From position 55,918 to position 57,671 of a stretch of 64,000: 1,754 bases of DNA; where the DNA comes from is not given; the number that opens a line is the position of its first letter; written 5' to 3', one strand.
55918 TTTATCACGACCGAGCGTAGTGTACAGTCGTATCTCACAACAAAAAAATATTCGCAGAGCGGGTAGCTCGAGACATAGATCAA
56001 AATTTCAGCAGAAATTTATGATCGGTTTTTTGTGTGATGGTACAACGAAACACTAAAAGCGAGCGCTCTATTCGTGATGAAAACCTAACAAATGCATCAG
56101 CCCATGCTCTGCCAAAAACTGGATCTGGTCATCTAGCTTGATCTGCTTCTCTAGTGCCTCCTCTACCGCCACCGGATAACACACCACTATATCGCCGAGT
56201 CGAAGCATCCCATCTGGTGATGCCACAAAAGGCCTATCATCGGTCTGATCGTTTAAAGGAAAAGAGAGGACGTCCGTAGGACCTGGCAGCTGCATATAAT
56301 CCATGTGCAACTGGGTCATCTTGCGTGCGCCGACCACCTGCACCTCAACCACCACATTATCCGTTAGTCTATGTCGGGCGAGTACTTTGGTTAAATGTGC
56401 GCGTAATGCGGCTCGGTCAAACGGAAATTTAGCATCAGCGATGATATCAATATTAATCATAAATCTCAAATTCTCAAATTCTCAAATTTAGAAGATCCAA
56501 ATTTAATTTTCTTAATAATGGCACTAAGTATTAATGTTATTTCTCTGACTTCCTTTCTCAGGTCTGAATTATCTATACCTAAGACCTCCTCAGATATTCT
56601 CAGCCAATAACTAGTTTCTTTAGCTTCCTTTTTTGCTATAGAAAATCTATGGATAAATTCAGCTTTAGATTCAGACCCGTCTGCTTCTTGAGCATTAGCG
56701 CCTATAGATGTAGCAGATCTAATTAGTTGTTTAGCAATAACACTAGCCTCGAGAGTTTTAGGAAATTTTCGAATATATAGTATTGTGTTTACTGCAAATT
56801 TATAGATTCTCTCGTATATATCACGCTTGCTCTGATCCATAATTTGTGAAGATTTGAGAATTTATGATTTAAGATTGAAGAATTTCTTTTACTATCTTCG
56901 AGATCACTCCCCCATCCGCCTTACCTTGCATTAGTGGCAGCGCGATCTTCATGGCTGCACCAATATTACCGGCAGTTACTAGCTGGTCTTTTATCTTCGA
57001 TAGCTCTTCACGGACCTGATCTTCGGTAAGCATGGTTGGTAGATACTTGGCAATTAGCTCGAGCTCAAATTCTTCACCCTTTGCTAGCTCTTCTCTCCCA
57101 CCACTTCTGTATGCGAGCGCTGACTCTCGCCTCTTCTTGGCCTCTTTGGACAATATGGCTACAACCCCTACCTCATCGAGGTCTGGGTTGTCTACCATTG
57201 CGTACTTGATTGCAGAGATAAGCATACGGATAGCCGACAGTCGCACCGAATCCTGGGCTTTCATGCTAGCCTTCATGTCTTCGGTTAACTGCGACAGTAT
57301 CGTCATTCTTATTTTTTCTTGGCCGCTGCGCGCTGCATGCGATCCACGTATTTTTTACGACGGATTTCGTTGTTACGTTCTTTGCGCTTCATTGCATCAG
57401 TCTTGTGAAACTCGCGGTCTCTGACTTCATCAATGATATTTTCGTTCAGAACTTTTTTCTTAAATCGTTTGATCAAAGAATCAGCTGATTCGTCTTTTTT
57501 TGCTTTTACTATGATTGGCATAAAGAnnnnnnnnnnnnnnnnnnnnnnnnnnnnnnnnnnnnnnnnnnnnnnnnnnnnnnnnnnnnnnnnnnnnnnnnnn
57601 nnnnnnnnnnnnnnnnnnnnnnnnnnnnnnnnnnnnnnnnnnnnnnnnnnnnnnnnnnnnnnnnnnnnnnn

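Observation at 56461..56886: Second cassette type and a dispersed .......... repeat family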

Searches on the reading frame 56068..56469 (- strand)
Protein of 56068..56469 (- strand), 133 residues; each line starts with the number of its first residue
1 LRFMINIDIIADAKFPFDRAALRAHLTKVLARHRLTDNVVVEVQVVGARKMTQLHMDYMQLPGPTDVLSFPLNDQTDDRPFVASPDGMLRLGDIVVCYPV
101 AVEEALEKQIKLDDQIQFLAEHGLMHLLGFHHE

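Call 10: search_protein_families(library=pfam, proteins=[window:56068-56469:-], max_evalue=0.01)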
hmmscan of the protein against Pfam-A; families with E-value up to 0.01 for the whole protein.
window:56068-56469:- (133 aa): 1 family
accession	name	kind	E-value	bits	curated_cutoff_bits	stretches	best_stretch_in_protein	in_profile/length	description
PF02130.23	YbeY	-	3.3e-25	88.9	25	1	22-133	11-110/129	Endoribonuclease YbeY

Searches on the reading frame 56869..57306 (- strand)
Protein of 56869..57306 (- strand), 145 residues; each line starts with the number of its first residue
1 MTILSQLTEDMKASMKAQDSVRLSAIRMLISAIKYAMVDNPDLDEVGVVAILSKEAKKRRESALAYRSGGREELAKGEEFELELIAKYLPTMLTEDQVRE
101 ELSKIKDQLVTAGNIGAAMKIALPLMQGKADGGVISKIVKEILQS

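Call 10: search_protein_families(library=pfam, proteins=[window:56869-57306:-], max_evalue=0.01)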
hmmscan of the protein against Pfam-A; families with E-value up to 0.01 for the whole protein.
window:56869-57306:- (145 aa): 1 family
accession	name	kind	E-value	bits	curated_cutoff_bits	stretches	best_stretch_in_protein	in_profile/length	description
PF09424.15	YqeY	-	2.6e-34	118.8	27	1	5-143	2-143/143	Yqey-like protein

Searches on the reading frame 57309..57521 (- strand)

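Call 10: search_protein_families(library=pfam, proteins=[window:57309-57521:-], max_evalue=0.01)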
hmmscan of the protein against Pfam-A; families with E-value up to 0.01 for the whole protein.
window:57309-57521:- (70 aa): 1 family
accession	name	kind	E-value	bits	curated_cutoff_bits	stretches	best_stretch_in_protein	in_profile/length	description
PF01165.25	Ribosomal_S21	-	8.9e-10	38.6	27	1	5-58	2-55/55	Ribosomal protein S21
